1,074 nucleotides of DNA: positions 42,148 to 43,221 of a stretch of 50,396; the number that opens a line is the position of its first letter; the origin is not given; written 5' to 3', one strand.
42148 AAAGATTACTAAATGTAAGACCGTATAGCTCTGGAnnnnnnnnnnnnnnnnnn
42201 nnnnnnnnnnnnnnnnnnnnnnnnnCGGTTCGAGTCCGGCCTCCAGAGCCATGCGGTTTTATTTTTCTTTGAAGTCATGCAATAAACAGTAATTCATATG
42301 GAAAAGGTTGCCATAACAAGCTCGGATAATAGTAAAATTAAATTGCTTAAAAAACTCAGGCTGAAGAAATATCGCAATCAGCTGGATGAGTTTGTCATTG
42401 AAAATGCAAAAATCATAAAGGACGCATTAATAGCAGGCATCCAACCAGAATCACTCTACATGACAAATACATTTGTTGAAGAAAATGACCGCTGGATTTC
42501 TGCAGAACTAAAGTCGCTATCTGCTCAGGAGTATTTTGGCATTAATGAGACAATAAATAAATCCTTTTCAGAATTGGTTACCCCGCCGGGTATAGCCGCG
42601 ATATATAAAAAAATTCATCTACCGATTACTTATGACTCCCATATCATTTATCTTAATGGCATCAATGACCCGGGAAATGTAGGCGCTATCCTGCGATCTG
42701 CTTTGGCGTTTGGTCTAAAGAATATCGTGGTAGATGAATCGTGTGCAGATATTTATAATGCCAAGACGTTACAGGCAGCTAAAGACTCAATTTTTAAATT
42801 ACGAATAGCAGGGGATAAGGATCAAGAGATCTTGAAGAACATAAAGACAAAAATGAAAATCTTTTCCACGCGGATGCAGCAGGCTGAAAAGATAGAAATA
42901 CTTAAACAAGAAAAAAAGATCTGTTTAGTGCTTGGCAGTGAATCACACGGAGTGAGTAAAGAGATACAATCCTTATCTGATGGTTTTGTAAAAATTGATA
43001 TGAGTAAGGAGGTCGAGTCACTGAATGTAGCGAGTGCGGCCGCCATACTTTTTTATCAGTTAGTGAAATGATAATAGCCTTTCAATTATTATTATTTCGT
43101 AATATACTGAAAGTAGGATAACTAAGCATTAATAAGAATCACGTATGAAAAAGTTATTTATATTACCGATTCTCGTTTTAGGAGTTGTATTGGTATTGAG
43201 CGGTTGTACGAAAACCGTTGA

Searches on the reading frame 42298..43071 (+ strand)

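Call 51: search_protein_families(library=pfam, proteins=[window:42298-43071:+], max_evalue=0.01)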
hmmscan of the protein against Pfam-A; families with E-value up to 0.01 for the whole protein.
window:42298-43071:+ (257 aa): 4 families
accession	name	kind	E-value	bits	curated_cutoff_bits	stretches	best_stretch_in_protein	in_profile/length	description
PF00588.24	SpoU_methylase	-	4e-35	121.4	29.7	1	116-253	3-142/142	SpoU rRNA Methylase family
PF22435.1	MRM3-like_sub_bind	-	3.5e-13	50.2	27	1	11-101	1-84/84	MRM3-like substrate binding domain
PF09936.14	Methyltrn_RNA_4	-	0.0014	18.9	22.6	1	179-255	103-180/182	SAM-dependent RNA methyltransferase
PF04452.19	Methyltrans_RNA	-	0.0042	17.1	23.9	1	159-239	67-150/165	RNA methyltransferase domain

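Call 80: search_protein_families(library=padloc, proteins=[window:42298-43071:+], max_evalue=0.01)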
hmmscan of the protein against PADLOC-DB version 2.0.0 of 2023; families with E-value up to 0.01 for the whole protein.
window:42298-43071:+ (257 aa): 1 family
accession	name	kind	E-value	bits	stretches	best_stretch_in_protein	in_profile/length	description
PDLC01844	CARF2--CARF_HEPN_CSX3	-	0.0063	13.4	1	148-242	168-257/464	-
